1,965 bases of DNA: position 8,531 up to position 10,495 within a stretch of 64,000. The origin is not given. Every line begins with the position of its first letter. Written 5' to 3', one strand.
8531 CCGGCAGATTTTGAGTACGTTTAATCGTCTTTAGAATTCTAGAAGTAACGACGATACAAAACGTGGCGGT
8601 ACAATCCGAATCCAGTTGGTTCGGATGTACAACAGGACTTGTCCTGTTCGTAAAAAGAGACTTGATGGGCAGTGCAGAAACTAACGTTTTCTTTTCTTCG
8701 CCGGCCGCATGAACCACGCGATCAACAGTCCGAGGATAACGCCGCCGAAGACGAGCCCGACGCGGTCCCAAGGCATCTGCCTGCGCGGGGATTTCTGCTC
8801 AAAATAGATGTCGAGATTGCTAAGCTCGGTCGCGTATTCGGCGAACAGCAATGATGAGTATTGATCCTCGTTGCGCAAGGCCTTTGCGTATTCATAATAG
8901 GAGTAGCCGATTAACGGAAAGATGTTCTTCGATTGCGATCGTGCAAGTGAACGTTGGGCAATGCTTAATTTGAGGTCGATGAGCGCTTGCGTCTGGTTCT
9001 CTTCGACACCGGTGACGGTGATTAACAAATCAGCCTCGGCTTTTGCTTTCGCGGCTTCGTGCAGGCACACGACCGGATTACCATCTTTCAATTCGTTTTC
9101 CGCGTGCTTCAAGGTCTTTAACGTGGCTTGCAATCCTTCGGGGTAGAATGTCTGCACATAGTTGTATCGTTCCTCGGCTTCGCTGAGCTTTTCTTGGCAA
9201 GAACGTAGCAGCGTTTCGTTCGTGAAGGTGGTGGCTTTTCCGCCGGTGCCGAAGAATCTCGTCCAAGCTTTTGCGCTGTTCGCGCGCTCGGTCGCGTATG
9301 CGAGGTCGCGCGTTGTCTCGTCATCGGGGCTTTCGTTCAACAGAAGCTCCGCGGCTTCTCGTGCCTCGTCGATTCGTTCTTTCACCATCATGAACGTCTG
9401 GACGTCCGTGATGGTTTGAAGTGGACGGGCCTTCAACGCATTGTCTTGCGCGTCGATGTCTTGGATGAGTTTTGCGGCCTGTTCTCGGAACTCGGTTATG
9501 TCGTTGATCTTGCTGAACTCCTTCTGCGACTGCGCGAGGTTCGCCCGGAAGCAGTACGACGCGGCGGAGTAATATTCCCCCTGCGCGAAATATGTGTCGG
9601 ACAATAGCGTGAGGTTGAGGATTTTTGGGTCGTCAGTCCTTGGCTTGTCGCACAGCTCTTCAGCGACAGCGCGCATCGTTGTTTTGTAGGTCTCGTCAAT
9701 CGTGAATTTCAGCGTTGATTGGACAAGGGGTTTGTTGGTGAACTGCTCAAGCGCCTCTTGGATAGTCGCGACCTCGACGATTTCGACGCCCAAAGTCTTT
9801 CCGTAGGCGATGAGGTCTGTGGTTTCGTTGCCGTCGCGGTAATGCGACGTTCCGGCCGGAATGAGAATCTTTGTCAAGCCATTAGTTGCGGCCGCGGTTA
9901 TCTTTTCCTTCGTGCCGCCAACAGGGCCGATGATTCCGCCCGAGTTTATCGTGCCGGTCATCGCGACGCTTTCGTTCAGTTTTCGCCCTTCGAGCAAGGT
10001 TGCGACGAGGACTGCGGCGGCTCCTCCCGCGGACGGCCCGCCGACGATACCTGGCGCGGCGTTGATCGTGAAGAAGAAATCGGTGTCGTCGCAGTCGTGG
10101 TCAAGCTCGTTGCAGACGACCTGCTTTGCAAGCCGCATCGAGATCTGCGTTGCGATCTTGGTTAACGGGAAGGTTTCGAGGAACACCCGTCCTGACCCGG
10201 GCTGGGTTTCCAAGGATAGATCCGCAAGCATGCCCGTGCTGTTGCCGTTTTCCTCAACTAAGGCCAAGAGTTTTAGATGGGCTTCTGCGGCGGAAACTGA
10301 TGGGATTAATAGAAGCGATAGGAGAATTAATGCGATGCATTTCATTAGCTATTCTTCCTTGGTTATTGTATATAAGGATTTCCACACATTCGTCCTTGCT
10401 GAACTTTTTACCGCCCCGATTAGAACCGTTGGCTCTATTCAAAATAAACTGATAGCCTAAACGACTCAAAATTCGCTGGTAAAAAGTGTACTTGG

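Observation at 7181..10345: Extracellular proteolysis cluster: Kazal-type inhibitor lipoprotein, MBL-fold lipoprotein and Lon-like S16 ectoprotease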

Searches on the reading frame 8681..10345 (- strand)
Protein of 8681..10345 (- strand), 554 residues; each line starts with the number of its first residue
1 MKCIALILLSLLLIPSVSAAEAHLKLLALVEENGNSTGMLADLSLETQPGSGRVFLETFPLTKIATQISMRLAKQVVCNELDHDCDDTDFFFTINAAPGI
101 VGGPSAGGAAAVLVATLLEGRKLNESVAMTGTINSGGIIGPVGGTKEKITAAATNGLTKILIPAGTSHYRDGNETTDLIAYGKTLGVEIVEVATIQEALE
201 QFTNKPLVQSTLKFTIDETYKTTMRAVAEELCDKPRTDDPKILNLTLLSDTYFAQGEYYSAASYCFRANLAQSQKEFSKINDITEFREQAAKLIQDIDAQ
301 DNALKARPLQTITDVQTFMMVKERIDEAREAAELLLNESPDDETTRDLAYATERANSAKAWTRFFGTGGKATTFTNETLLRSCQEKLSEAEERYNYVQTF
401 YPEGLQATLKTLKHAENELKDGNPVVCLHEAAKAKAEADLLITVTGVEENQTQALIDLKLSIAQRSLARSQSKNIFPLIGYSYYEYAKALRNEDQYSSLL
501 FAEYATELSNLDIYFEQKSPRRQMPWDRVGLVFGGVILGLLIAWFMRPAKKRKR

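Call 3: search_protein_families(library=pfam, proteins=[window:8681-10345:-], max_evalue=0.1)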
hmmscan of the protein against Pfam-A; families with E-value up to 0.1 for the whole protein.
window:8681-10345:- (554 aa): 2 families
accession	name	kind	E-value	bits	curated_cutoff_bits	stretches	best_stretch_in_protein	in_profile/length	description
PF05362.19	Lon_C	-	9.8e-13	48.6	21.1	1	102-166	108-172/205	Lon protease (S16) C-terminal proteolytic domain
PF13859.12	BNR_3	-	0.085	12.7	27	0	274-389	39-146/308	BNR repeat-like domain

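Call 4: search_protein_families(library=ncbifam, proteins=[window:8681-10345:-], max_evalue=0.1)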
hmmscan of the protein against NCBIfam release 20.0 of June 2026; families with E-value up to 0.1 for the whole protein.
window:8681-10345:- (554 aa): 8 families
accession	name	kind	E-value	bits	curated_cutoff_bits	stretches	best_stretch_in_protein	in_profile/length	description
TIGR02902.1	spore_lonB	equivalog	3.8e-14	52.2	723.3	1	72-201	411-529/531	ATP-dependent protease LonB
TIGR00764.1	lon_rel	equivalog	2.7e-11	42.8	516.6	1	71-201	468-591/608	ATP-dependent protease LonB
TIGR02903.1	spore_lon_C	equivalog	3.6e-11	42.3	678.8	1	72-199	495-611/615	Lon family ATP-dependent protease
TIGR00763.1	lon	equivalog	1.5e-10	40.2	608.05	1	103-199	701-791/795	endopeptidase La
NF008053.0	PRK10787.1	equivalog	1.5e-09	36.6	891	1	101-181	675-753/784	endopeptidase La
NF041438.1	SepM_fam_S16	equivalog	3.1e-06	26.4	200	1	100-166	225-293/340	SepM family pheromone-processing serine protease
TIGR00416.1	sms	equivalog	0.0026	16.5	403.05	1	87-168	355-435/454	DNA repair protein RadA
NF003714.0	PRK05326.1-1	equivalog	0.054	11.8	471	1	90-136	113-159/577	potassium/proton antiporter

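Call 9: find_homologous_proteins(query=window:8681-10345:-, max_evalue=0.001)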
Query window:8681-10345:- (554 aa): 1493 proteins with E <= 0.001 among 8000 candidates; the best 120 are listed.
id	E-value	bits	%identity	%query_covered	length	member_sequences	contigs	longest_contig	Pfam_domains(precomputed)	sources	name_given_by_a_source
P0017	0.0e+0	1221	100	100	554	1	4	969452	PF05362.20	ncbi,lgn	-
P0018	4.9e-217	740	63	98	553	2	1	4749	PF05362.20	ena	-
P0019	4.9e-215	733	63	98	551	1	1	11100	PF05362.20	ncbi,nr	ncbi:hypothetical protein HY492_03175 [Candidatus Woesearchaeota archaeon]|nr:hypothetical protein [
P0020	1.6e-199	682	57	96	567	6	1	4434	PF05362.20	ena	-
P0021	8.2e-184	630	54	100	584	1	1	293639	PF05362.20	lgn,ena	-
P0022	1.3e-180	620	53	100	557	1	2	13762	PF05362.20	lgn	-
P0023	3.2e-180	618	55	100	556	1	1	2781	PF05362.20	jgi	jgi:uncharacterized protein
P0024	9.7e-179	613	54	99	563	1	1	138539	PF05362.20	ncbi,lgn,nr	ncbi:hypothetical protein HY493_03155 [Candidatus Woesearchaeota archaeon]|nr:hypothetical protein [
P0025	2.7e-178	612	54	95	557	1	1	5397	PF05362.20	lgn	-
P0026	6.2e-178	611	54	97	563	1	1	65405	PF05362.20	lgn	-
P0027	1.8e-177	609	54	100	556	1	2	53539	PF05362.20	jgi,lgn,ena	-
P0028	3.7e-176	605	52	96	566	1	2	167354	PF05362.20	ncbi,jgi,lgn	jgi:uncharacterized protein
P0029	5.0e-176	605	53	100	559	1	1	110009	PF05362.20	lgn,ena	-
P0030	9.7e-174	597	56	92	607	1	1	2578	PF05362.20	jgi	-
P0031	6.0e-168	578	51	97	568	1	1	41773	PF05362.20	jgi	jgi:predicted S18 family serine protease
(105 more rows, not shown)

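Call 27: find_related_loci(query=A3, collection=genome_contigs, flank=10000)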
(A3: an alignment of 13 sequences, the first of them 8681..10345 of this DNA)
Query A3 (554 aa) in genome_contigs; peptide patterns used: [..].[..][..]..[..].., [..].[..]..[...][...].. (x = any residue, [..] = any of these).
524 stretches matched a pattern; 471 encode a relative of the query (tblastn E <= 1e-3); the best 80 are kept; 80 distinct loci.
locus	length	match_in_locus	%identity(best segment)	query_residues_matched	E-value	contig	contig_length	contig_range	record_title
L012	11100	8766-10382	63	13-554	0e+0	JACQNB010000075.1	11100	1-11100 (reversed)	MAG: Candidatus Woesearchaeota archaeon isolate NC_groundwater_1244_Ag_S-0.1um_55_21 S_p1_S3_coassembly_k141_1715564, wh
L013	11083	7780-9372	63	13-543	0e+0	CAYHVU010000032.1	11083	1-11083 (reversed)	MAG TPA_asm: uncultured Methanosarcinales archaeon isolate ERP119705_co17_340 genome assembly, contig: NODE_8638_length_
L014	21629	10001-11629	57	14-554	0e+0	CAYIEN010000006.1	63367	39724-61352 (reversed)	MAG TPA_asm: uncultured Methanosarcinales archaeon isolate ERP119705_co18_167 genome assembly, contig: NODE_334_length_6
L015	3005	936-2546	55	21-554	0e+0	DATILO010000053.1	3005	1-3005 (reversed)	MAG TPA_asm: Candidatus Binatia bacterium isolate SMAG_U15746 k141_1662349, whole genome shotgun sequence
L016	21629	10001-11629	52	21-553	6e-162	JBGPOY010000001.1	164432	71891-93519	MAG: Candidatus Nanoarchaeia archaeon isolate OBJ2_061818_050_27 k141_181642_length_164432_cov_11.0000, whole genome sho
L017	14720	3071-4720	47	1-529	4e-157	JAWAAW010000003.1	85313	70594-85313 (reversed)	MAG: Candidatus Woesearchaeota archaeon isolate JZ-4_201709_bins_170 JZ-4_201709_bins_170_scaffold_3, whole genome shotg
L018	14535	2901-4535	46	1-529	6e-155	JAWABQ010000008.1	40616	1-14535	MAG: Candidatus Woesearchaeota archaeon isolate JZ-4_201808_bins_194 JZ-4_201808_bins_194_scaffold_8, whole genome shotg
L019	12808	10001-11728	43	6-553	1e-147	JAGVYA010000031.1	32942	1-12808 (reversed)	Candidatus Woesearchaeota archaeon isolate RIFCSPLOWO2_01_FULL_35_20 rifcsplowo2_01_scaffold_24495, whole genome shotgun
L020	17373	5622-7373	45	1-554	4e-146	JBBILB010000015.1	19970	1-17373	MAG: Candidatus Woesearchaeota archaeon isolate PGS172224_bin_2 NODE_2251_length_19970_cov_2.67041, whole genome shotgun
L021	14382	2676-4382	44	6-550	4e-146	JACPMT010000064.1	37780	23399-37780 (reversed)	MAG: Candidatus Woesearchaeota archaeon isolate NC_groundwater_556_Ag_S-0.1um_39_10 S35_SO-1_scaffold_477871, whole geno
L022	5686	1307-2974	44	15-546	1e-145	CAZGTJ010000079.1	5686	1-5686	MAG TPA_asm: uncultured Methanosarcinales archaeon isolate binchicken_co125_225 genome assembly, contig: NODE_28219_leng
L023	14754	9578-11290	44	7-553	6e-144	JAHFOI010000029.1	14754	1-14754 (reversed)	MAG: Candidatus Woesearchaeota archaeon isolate nzgw50 NODE_2562_length_14755_cov_4.938021, whole genome shotgun sequenc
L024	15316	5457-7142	43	11-545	3e-143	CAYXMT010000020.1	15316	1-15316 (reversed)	MAG TPA_asm: uncultured Methanosarcinales archaeon isolate binchicken_co48_511 genome assembly, contig: NODE_6201_length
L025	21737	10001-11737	42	3-551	3e-143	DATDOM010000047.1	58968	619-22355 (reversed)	MAG TPA_asm: Candidatus Nanoarchaeia archaeon isolate SMAG_U7894 k141_614894, whole genome shotgun sequence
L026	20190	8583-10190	48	19-532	2e-143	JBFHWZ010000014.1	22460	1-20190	MAG: Candidatus Woesearchaeota archaeon isolate Mix_sand09.2021.07.Z.43 k141_2925200_length_22460_cov_12.9836, whole gen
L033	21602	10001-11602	45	26-544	4e-140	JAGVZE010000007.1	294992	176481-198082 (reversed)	Candidatus Woesearchaeota archaeon isolate RIFCSPLOWO2_12_FULL_46_25 rifcsplowo2_12_scaffold_9, whole genome shotgun seq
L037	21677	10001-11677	45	7-546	1e-138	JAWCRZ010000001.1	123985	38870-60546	MAG: Candidatus Woesearchaeota archaeon isolate JZ-2_202007_bins_87 JZ-2_202007_bins_87_scaffold_1, whole genome shotgun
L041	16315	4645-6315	44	3-546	4e-140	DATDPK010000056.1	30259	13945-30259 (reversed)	MAG TPA_asm: Candidatus Nanoarchaeia archaeon isolate SMAG_U7919 k141_3261466, whole genome shotgun sequence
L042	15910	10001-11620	45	2-526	3e-138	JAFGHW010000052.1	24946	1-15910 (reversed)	MAG: Candidatus Woesearchaeota archaeon isolate Zod_Metabat.157 k87_13134710, whole genome shotgun sequence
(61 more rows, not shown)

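Call 31: search_solved_structures(query=A3, max_evalue=0.01, show_alignments=2)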
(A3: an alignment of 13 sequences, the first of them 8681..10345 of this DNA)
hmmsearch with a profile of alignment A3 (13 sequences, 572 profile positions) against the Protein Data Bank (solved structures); distinct sequences matched with E-value up to 0.01: 42.
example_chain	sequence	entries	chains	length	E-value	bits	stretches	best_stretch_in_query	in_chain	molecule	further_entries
1z0b_A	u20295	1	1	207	4.6e-13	51.8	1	84-209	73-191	Putative protease La homolog type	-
8dvh_A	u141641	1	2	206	5.9e-13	51.5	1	100-207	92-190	Lon protease 2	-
1z0c_A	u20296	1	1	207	1e-12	50.7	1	84-209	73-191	Putative protease La homolog type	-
1z0e_A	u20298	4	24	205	1e-12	50.7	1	84-209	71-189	Putative protease La homolog type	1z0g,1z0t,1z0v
1z0w_A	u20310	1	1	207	1.1e-12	50.6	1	84-209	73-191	Putative protease La homolog type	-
6on2_A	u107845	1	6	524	5.5e-12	48.3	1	104-178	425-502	ATP-dependent protease La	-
6v11_A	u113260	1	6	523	5.5e-12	48.3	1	104-178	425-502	Lon protease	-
1rr9_A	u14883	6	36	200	4.8e-11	45.2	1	104-178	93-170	ATP-dependent protease La | Lon protease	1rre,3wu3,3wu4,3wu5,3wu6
7p6u_A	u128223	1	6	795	2.1e-10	43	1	103-168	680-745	Lon protease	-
6u5z_A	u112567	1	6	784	6.9e-10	41.3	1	104-169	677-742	Lon protease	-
1xhk_A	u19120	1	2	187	7.9e-10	41.1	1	83-193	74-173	Putative protease La homolog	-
5e7s_A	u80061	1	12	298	1.6e-09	40.1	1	104-169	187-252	Lon protease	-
4ypm_A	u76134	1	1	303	1.7e-09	40.1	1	104-169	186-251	Lon protease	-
4ypl_A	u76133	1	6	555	4.4e-09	38.7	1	104-169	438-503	Lon protease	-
8k3y_F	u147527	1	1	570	4.6e-09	38.6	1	104-169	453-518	Lon protease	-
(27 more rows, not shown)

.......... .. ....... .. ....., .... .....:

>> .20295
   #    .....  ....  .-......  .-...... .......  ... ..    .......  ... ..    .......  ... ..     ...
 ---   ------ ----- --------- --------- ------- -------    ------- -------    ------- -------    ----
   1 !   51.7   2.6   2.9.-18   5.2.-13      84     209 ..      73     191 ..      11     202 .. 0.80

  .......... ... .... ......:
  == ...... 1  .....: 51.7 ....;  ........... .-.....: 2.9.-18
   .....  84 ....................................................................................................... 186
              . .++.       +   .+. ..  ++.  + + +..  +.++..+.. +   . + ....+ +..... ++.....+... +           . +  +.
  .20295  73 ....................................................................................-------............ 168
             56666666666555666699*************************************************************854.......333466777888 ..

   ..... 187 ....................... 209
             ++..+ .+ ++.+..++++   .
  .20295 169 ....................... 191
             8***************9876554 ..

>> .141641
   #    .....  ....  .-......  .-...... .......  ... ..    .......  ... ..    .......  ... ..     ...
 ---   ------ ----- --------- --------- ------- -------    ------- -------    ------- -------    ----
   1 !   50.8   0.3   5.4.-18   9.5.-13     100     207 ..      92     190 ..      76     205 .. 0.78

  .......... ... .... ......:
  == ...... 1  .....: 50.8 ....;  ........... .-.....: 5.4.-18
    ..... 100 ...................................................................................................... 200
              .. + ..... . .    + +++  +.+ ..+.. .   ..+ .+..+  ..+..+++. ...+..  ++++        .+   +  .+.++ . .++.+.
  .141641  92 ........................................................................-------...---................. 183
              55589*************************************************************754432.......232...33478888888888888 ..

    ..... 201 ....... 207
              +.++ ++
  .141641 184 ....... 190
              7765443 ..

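Call 48: predict_structure(alignment_id=A3)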
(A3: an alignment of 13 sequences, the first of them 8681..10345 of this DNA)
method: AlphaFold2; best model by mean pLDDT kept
length: 554 residues; sequences in the alignment: 13
mean_pLDDT: 85.5   pTM: 0.81
mean pLDDT of the five models: 85.5, 83.9, 83.6, 82.2, 80.7
residues with pLDDT >= 90: 285; 70-90: 201; 50-70: 53; < 50: 15
segments of 3 or more residues with pLDDT < 50: 517-525, 550-554
pLDDT, mean of each block of 10 residues (from residue 1): 65 59 87 79 88 76 76 86 83 76 78 90 90 84 88 91 88 87 95 92 81 87 97 87 95 97 96 93 94 97 92 92 95 93 95 97 89 78 89 84 86 94 92 92 77 90 91 89 97 93 93 54 49 72 65 42
secondary structure, 60 per line:
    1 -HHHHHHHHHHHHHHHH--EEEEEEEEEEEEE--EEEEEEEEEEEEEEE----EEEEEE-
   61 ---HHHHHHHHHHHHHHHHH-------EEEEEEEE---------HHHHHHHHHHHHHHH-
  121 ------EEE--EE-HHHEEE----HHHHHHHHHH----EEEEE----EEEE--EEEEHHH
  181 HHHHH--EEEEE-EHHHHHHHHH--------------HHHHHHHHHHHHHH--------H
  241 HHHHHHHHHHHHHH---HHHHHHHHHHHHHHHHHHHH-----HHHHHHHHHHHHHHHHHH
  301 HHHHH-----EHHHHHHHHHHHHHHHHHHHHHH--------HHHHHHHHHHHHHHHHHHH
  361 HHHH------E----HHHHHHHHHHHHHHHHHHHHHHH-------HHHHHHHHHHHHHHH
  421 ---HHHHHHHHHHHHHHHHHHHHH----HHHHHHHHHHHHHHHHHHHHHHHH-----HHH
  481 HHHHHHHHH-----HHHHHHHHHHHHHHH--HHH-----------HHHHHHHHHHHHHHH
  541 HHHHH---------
elements in order: H2-17 E20-32 E35-49 E54-59 H64-80 E88-95 H105-119 E127-129 E138-140 H145-154 E159-163 E168-171 E174-177 H178-185 E188-192 H195-203 H218-231 H240-254 H258-277 H283-305 H312-333 H342-364 H376-398 H406-420 H424-444 H449-472 H478-489 H495-509 H526-545

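Call 54: fold_search(model_id=the predicted structure, library=pdb)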
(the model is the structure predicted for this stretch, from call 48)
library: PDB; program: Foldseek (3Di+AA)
matches with E <= 10: 622; with E <= 0.001: 184
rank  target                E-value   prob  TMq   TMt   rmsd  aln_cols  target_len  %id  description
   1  3wu6_A                7.4e-09  1.00  0.28  0.77   3.6       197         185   25  Oxidized E.coli Lon Proteolytic domain (released 2014-11-12)
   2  3wu3_A                2.1e-08  1.00  0.29  0.76   3.8       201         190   25  Reduced-form structure of E.coli Lon Proteolytic domain (released 2014-11-12)
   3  6on2_D                2.3e-08  1.00  0.28  0.30   3.1       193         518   28  Lon Protease from Yersinia pestis with Y2853 substrate (released 2019-05-01)
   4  1rr9_A                2.7e-08  1.00  0.29  0.80   3.5       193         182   26  Catalytic domain of E.coli Lon protease (released 2003-12-23)
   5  3wu6_F                3.1e-08  1.00  0.28  0.79   3.5       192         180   26  Oxidized E.coli Lon Proteolytic domain (released 2014-11-12)
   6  1rr9_F                3.5e-08  1.00  0.28  0.77   3.7       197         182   25  Catalytic domain of E.coli Lon protease (released 2003-12-23)
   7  5e7s_L                4.2e-08  1.00  0.27  0.51   6.9       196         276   24  Hexameric structure of a LonA protease domain in active state (released 2016-03-16)
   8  6on2_A                4.4e-08  1.00  0.28  0.30   3.4       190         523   27  Lon Protease from Yersinia pestis with Y2853 substrate (released 2019-05-01)
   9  3wu4_A                4.6e-08  1.00  0.28  0.79   3.5       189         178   26  Oxidized-form structure of E.coli Lon Proteolytic domain (released 2014-11-12)
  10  8dvh_A                4.8e-08  1.00  0.27  0.73   6.5       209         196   24  Crystal structure of ATP-dependent Lon protease from Bacillus subtillis (BsLonBA) (released 2022-11-09)
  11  5e7s_A                7.2e-08  1.00  0.28  0.52   4.1       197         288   25  Hexameric structure of a LonA protease domain in active state (released 2016-03-16)
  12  5e7s_D                7.2e-08  1.00  0.26  0.47   4.9       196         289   24  Hexameric structure of a LonA protease domain in active state (released 2016-03-16)
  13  4ypm                  7.2e-08  1.00  0.26  0.47   4.9       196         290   24  Crystal structure of a LonA protease domain in complex with bortezomib (released 2016-03-16)
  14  3wu3_E                7.8e-08  1.00  0.28  0.74   5.0       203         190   24  Reduced-form structure of E.coli Lon Proteolytic domain (released 2014-11-12)
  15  3wu6_E                9.8e-08  1.00  0.28  0.73   4.7       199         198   26  Oxidized E.coli Lon Proteolytic domain (released 2014-11-12)
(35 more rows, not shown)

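Call 64: search_protein_families(library=pfam, proteins=[L037:11946-12824:+, L041:6517-7434:+, L026:11131-11592:+, L042:12030-12623:+, L033:11835-12722:+], max_evalue=0.01)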
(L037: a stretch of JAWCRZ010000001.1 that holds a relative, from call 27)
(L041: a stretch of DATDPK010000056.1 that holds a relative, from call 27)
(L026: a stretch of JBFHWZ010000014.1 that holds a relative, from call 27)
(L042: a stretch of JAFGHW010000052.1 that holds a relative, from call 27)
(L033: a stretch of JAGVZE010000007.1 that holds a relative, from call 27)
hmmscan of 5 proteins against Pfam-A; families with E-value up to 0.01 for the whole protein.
L037:11946-12824:+ (292 aa): 3 families
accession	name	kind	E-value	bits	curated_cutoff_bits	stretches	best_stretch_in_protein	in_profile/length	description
PF13091.12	PLDc_2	-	5.4e-33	114.1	27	2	179-290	2-130/132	PLD-like domain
PF07894.18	SACK1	-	2.9e-06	27.5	21.4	0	236-289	214-266/274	Scaffolding anchor of CK1 domain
PF00614.28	PLDc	-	0.00026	21.3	21.9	0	91-112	2-23/28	Phospholipase D Active site motif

L041:6517-7434:+ (305 aa): 2 families
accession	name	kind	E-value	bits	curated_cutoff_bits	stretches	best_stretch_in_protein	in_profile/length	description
PF13091.12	PLDc_2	-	1.3e-33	116.1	27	2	193-303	4-131/132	PLD-like domain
PF07894.18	SACK1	-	4.8e-09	36.6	21.4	1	252-304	218-269/274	Scaffolding anchor of CK1 domain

L026:11131-11592:+ (153 aa): 3 families
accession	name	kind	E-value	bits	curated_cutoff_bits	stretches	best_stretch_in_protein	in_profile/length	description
PF13091.12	PLDc_2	-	3.8e-28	98.4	27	1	32-152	2-131/132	PLD-like domain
PF07894.18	SACK1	-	5.8e-08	33.1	21.4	1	101-153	218-269/274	Scaffolding anchor of CK1 domain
PF00614.28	PLDc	-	0.0054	17.2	21.9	0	101-120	4-23/28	Phospholipase D Active site motif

L042:12030-12623:+ (197 aa): 0 families

L033:11835-12722:+ (295 aa): 4 families
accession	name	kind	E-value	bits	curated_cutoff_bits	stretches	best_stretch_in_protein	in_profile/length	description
PF13091.12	PLDc_2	-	9.2e-33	113.3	27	2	176-290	1-132/132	PLD-like domain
PF07894.18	SACK1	-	9.7e-05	22.5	21.4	0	234-294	214-273/274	Scaffolding anchor of CK1 domain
PF24217.1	DUF7436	-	0.00064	20.1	34.2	1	231-294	91-151/153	Family of unknown function (DUF7436)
PF00614.28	PLDc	-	0.009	16.5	21.9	0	240-257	6-23/28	Phospholipase D Active site motif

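Call 83: find_encoding_contigs(protein=P0017, flank=1000, max_places=4)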
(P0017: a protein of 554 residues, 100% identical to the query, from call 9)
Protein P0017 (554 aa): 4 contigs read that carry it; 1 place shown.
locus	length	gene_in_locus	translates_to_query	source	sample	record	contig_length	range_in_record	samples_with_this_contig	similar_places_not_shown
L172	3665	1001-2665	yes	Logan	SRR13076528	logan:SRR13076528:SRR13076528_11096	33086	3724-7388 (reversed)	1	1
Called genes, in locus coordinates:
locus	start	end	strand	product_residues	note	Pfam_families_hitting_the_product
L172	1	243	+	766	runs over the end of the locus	PF01751:Toprim, PF01131:Topoisom_bac, PF01396:Zn_ribbon_Top1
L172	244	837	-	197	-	PF08774:VRR_NUC (weak)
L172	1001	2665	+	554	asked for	PF05362:Lon_C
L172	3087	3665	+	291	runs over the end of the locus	PF00753:Lactamase_B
